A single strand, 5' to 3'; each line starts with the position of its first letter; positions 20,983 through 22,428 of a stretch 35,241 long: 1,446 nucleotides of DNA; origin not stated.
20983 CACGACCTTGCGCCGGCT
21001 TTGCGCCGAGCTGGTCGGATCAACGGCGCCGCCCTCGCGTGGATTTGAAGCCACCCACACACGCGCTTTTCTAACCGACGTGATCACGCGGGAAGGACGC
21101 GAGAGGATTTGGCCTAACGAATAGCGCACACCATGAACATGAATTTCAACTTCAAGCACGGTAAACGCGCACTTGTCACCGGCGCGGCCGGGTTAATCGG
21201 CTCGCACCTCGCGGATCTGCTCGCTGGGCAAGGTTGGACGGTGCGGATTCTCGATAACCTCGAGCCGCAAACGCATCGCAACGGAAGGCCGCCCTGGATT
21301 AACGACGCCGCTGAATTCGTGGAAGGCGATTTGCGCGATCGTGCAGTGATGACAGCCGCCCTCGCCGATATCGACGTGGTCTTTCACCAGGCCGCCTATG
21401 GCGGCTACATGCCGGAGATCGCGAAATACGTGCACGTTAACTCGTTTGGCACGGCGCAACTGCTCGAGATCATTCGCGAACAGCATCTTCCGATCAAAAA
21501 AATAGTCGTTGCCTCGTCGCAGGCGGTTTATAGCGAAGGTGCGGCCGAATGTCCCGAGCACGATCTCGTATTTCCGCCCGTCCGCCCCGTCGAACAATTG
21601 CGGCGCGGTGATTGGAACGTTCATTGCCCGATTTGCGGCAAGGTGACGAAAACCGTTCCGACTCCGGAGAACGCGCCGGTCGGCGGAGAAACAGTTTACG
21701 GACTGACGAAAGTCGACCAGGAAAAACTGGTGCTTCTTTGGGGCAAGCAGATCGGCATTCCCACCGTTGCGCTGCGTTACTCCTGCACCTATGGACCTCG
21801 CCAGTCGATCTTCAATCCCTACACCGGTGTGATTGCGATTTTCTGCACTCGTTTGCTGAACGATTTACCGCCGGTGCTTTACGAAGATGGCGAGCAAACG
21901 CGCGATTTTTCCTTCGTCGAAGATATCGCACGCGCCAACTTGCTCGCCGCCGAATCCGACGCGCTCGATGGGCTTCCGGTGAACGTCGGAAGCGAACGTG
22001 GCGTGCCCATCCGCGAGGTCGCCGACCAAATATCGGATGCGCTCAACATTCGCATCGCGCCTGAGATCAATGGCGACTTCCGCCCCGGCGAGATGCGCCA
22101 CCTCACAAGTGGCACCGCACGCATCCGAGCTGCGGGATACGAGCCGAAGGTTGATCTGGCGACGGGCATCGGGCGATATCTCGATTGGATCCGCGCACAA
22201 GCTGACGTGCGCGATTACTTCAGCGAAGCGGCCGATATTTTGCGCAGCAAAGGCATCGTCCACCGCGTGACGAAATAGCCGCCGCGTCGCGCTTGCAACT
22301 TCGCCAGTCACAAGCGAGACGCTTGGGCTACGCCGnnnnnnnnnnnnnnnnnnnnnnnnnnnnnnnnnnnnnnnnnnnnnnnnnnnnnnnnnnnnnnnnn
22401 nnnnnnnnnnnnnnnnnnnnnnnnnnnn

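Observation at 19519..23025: Orphan four-gene cluster: SAM methyltransferase - DUF2064 (CofC-like) - SDR epimerase - MftF-like GT2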

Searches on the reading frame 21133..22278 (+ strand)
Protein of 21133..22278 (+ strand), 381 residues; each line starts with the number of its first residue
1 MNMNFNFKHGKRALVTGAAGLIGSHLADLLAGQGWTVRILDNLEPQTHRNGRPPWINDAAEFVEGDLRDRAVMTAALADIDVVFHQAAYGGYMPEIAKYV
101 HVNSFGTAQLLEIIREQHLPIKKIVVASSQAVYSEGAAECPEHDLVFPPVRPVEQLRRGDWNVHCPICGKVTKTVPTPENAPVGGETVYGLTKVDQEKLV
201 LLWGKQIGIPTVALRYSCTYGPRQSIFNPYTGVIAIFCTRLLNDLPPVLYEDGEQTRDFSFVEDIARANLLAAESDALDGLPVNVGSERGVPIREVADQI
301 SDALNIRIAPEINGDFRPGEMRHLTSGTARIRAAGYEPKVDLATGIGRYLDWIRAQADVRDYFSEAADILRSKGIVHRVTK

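Call 5: search_protein_families(library=ncbifam, proteins=[window:21133-22278:+], max_evalue=0.01)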
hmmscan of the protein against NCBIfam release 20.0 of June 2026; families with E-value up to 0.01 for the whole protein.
window:21133-22278:+ (381 aa): 41 families (the best 25 are shown)
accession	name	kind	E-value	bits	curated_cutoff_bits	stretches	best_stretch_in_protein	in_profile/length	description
TIGR04180.1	EDH_00030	hypoth_equivalog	2.3e-32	112.3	475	2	172-328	128-283/297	NAD-dependent 4,6-dehydratase LegB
TIGR01179.1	galE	equivalog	4.4e-28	98.1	262.3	2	13-138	2-130/332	UDP-glucose 4-epimerase GalE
TIGR01181.1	dTDP_gluc_dehyt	equivalog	7e-24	84.5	365.1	2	169-356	130-314/321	dTDP-glucose 4,6-dehydratase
TIGR02197.1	heptose_epim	equivalog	8.3e-23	81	274.6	2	14-142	2-127/316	ADP-glyceromanno-heptose 6-epimerase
NF011728.1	PRK15181.1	equivalog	5.7e-21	74.9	760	2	189-353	165-337/348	Vi polysaccharide biosynthesis UDP-N-acetylglucosaminuronic acid C-4 epimerase TviC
TIGR03466.1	HpnA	hypoth_equivalog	6.2e-17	61.5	367.65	1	12-134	2-118/327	hopanoid-associated sugar epimerase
NF008360.0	PRK11150.1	equivalog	2.2e-15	56.6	452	2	187-355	138-308/310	ADP-glyceromanno-heptose 6-epimerase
NF042422.1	oxyalk_red_OleD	equivalog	1.3e-14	54.3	580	1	13-133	3-114/329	2-alkyl-3-oxoalkanoate reductase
NF007956.0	PRK10675.1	subfamily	4.3e-13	49.1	394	1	12-136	2-131/338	UDP-glucose 4-epimerase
NF042423.1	oxyalk_red_Shew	equivalog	8.6e-11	41.5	580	1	10-139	8-128/331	2-alkyl-3-oxoalkanoate reductase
NF007490.0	PRK10084.1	subfamily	6.1e-10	38.6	649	1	13-353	3-334/361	dTDP-glucose 4,6-dehydratase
NF043036.1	ErythonDh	equivalog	1.5e-09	37.5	325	1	13-143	3-139/321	D-erythronate dehydrogenase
NF007582.0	PRK10217.1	equivalog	2.7e-09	36.6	698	1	180-304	151-270/355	dTDP-glucose 4,6-dehydratase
NF047922.1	GDPFucSynFcl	equivalog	5.6e-09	35.9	500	1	189-353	134-301/308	GDP-L-fucose synthase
NF052578.1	StrlDmthSdmBMthl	equivalog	7.8e-09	35.7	600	1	13-131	3-115/328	sterol demethylase protein SdmB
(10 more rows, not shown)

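Call 6: search_protein_families(library=pfam, proteins=[window:21133-22278:+], max_evalue=0.01)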
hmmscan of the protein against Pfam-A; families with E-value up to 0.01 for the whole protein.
window:21133-22278:+ (381 aa): 9 families
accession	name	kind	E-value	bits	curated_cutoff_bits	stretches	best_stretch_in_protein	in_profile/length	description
PF01370.27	Epimerase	-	3.6e-43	148.2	20.9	2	13-149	1-135/240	NAD dependent epimerase/dehydratase family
PF16363.11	GDP_Man_Dehyd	-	3.9e-30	105.9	27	2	14-133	1-133/332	GDP-mannose 4,6 dehydratase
PF01073.25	3Beta_HSD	-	3e-15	56.4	22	1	14-133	1-120/280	3-beta hydroxysteroid dehydrogenase/isomerase family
PF07993.18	NAD_binding_4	-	3.9e-09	36.5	20.1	1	76-235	85-217/258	Male sterility protein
PF05368.20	NmrA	-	4.3e-07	30.2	27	1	11-88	3-78/298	NmrA-like family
PF13460.12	NAD_binding_10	-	6.8e-07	29.8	27.2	1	17-138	1-107/184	NAD(P)H-binding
PF02719.21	Polysacc_synt_2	-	1.4e-06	28.2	20.2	1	14-129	2-128/293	Polysaccharide biosynthesis protein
PF00106.31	adh_short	-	1.5e-05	25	26.6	1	11-81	1-72/195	short chain dehydrogenase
PF04321.23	RmlD_sub_bind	-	2.6e-05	23.9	27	1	12-90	2-62/287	RmlD substrate binding domain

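Call 18: search_solved_structures(query=window:21133-22278:+, max_evalue=1e-10, show_alignments=2)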
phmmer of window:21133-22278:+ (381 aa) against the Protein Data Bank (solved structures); distinct sequences matched with E-value up to 1e-10: 61 (the best 60 are shown).
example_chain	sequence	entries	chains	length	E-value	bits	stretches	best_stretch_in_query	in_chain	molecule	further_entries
6dnt_A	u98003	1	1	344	1.6e-34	122.6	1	194-341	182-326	NAD-dependent epimerase/dehydratase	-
6wjb_A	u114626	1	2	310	6e-32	114.2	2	175-333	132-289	NAD-dependent epimerase/dehydratase family protein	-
6wj9_A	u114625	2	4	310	5.5e-31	111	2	175-333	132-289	NAD-dependent epimerase/dehydratase family protein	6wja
4zrm_A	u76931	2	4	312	4.5e-30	108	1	167-354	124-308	UDP-glucose 4-epimerase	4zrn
2p5u_A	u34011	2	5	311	3e-28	102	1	169-354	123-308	UDP-glucose 4-epimerase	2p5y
6zl6_A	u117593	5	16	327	3e-26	95.4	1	188-354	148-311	Epimerase domain-containing protein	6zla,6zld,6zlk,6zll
6kv9_A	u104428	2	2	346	3.3e-26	95.3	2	188-356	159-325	MoeE5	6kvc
6zlj_A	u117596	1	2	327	8.8e-26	93.9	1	188-354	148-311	Epimerase domain-containing protein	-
7ys8_A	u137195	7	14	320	3.9e-25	91.7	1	174-355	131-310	UDP-glucose 4-epimerase | UDP-glucose 4-epimerase along with EC 5.1.3.2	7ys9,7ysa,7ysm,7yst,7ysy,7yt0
10ke_A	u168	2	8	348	5.3e-24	88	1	187-353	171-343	Capsular polysaccharide biosynthesis protein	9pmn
3icp_A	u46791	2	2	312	3.9e-23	85.1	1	174-346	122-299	NAD-dependent epimerase/dehydratase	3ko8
8rdg_A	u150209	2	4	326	1.3e-22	83.4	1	12-135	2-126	SDR family NAD(P)-dependent oxidoreductase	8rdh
8rdi_A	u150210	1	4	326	4.7e-22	81.6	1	12-135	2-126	SDR family NAD(P)-dependent oxidoreductase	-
6bwl_A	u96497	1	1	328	1.5e-21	79.9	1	165-355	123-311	Pal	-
1sb8_A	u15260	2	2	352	5.8e-21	78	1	187-352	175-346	wbpP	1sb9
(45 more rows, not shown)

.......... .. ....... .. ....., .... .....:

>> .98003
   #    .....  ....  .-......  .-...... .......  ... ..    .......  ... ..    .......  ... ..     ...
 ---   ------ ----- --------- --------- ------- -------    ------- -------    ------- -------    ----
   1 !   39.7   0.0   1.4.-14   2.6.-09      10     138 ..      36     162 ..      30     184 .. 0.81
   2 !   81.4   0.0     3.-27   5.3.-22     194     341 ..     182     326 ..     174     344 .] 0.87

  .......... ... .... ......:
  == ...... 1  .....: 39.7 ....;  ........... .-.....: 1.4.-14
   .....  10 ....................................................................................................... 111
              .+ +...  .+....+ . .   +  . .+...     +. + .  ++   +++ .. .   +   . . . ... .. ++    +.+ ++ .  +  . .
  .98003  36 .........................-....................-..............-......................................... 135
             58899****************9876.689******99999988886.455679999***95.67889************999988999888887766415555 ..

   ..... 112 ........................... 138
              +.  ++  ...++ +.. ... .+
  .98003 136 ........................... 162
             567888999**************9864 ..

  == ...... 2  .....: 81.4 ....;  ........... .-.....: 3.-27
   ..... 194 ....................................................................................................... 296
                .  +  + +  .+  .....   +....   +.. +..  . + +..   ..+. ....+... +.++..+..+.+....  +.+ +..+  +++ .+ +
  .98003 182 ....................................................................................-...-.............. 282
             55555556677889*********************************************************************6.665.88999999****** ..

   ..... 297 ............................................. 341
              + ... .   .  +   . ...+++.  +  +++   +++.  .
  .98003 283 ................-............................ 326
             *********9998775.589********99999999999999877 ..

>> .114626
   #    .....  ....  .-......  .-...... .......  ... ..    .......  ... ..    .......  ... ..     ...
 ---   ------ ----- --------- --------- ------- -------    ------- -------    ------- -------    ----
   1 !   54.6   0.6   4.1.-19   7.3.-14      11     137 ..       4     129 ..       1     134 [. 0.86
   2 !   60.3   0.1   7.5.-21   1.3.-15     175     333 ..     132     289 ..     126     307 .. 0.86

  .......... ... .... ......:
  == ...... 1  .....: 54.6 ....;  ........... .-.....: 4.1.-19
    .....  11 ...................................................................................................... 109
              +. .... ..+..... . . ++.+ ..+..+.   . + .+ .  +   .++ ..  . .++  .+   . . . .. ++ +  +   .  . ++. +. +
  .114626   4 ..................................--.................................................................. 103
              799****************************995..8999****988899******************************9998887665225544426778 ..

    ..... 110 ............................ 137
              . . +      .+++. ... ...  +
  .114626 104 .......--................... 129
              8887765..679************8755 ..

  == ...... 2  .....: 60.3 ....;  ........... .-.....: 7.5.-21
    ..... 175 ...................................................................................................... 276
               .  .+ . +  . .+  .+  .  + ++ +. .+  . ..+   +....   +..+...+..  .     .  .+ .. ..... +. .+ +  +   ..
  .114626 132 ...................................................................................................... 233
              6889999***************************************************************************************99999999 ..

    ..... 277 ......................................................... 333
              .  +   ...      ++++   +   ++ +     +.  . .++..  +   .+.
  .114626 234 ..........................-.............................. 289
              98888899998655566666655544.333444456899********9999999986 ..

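Call 23: find_homologous_proteins(query=window:21133-22278:+, max_evalue=1e-10)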
Query window:21133-22278:+ (381 aa): 7752 proteins with E <= 1e-10 among 8000 candidates; the best 120 are listed.
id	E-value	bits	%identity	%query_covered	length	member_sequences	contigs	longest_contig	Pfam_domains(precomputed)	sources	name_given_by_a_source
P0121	2.6e-258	874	100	100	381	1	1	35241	PF16363.12,PF02719.22,PF05368.20,PF01073.26,PF07993.19,PF13460.13,PF00106.32,PF01370.28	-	-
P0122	1.1e-232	790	91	99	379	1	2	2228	PF16363.12,PF02719.22,PF05368.20,PF01073.26,PF07993.19,PF13460.13,PF01370.28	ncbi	-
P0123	1.5e-222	756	87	98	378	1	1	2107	PF16363.12,PF02719.22,PF05368.20,PF01073.26,PF07993.19,PF13460.13,PF00106.32,PF01370.28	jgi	jgi:dTDP-L-rhamnose 4-epimerase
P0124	1.8e-221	753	86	98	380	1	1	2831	PF04321.24,PF16363.12,PF02719.22,PF05368.20,PF01073.26,PF07993.19,PF13460.13,PF00106.32,PF01370.28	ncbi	-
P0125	8.8e-221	751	88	97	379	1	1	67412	PF04321.24,PF16363.12,PF02719.22,PF05368.20,PF01073.26,PF07993.19,PF13460.13,PF00106.32,PF01370.28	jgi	jgi:dTDP-L-rhamnose 4-epimerase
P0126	2.9e-220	749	87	97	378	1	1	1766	PF04321.24,PF16363.12,PF02719.22,PF05368.20,PF01073.26,PF07993.19,PF13460.13,PF00106.32,PF01370.28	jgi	jgi:dTDP-L-rhamnose 4-epimerase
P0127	3.2e-220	749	87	97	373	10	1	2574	PF04321.24,PF16363.12,PF02719.22,PF05368.20,PF01073.26,PF07993.19,PF00106.32,PF01370.28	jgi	jgi:dTDP-L-rhamnose 4-epimerase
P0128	2.7e-219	746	86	97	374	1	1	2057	PF04321.24,PF16363.12,PF02719.22,PF05368.20,PF01073.26,PF07993.19,PF13460.13,PF01370.28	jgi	jgi:dTDP-L-rhamnose 4-epimerase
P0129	3.5e-219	745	86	98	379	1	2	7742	PF04321.24,PF16363.12,PF02719.22,PF05368.20,PF01073.26,PF07993.19,PF13460.13,PF00106.32,PF01370.28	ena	-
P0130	7.9e-219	744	87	97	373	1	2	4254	PF04321.24,PF16363.12,PF02719.22,PF05368.20,PF01073.26,PF07993.19,PF13460.13,PF00106.32,PF01370.28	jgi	jgi:dTDP-L-rhamnose 4-epimerase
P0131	1.3e-218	743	86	98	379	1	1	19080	PF04321.24,PF16363.12,PF02719.22,PF05368.20,PF01073.26,PF07993.19,PF13460.13,PF00106.32,PF01370.28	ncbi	ncbi:MAG: SDR family NAD(P)-dependent oxidoreductase [Chthoniobacterales bacterium]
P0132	1.4e-218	743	85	98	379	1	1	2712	PF04321.24,PF16363.12,PF02719.22,PF05368.20,PF01073.26,PF07993.19,PF13460.13,PF00106.32,PF01370.28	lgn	-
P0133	2.0e-218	743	86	98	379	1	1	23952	PF04321.24,PF16363.12,PF02719.22,PF05368.20,PF01073.26,PF07993.19,PF13460.13,PF00106.32,PF01370.28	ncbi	-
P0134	2.5e-218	743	87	97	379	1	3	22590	PF16363.12,PF02719.22,PF05368.20,PF01073.26,PF07993.19,PF13460.13,PF00106.32,PF01370.28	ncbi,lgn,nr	ncbi:MAG TPA: SDR family NAD(P)-dependent oxidoreductase [Chthoniobacterales bacterium]|nr:SDR famil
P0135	2.6e-218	742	86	97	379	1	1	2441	PF16363.12,PF02719.22,PF05368.20,PF01073.26,PF07993.19,PF13460.13,PF00106.32,PF01370.28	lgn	-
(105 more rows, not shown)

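Call 69: predict_structure(alignment_id=A3)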
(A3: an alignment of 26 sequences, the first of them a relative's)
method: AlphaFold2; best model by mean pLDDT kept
length: 381 residues; sequences in the alignment: 26
mean_pLDDT: 55.5   pTM: 0.62
mean pLDDT of the five models: 55.5, 53.2, 51.1, 49.8, 49.4
residues with pLDDT >= 90: 7; 70-90: 82; 50-70: 116; < 50: 176
segments of 3 or more residues with pLDDT < 50: 1-7, 44-48, 88-102, 176-191, 217-260, 284-291, 308-381
pLDDT, mean of each block of 10 residues (from residue 1): 42 73 66 85 51 70 72 85 69 35 59 80 72 57 65 63 73 58 37 58 71 53 28 44 41 34 62 72 43 57 56 38 39 42 42 38 41 38 30
secondary structure, 60 per line:
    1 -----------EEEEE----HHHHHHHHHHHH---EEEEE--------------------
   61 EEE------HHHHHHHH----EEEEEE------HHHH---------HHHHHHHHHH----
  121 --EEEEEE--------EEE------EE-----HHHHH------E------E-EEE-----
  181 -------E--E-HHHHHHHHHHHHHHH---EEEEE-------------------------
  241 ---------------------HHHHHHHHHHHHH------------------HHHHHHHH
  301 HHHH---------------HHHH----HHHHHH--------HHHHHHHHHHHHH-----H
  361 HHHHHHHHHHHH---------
elements in order: E12-16 H21-32 E36-40 E61-63 H70-77 E82-87 H94-97 H107-116 E123-128 E137-139 H153-157 E173-175 H193-207 E211-215 H262-274 H293-304 H320-323 H328-333 H342-354 H360-372
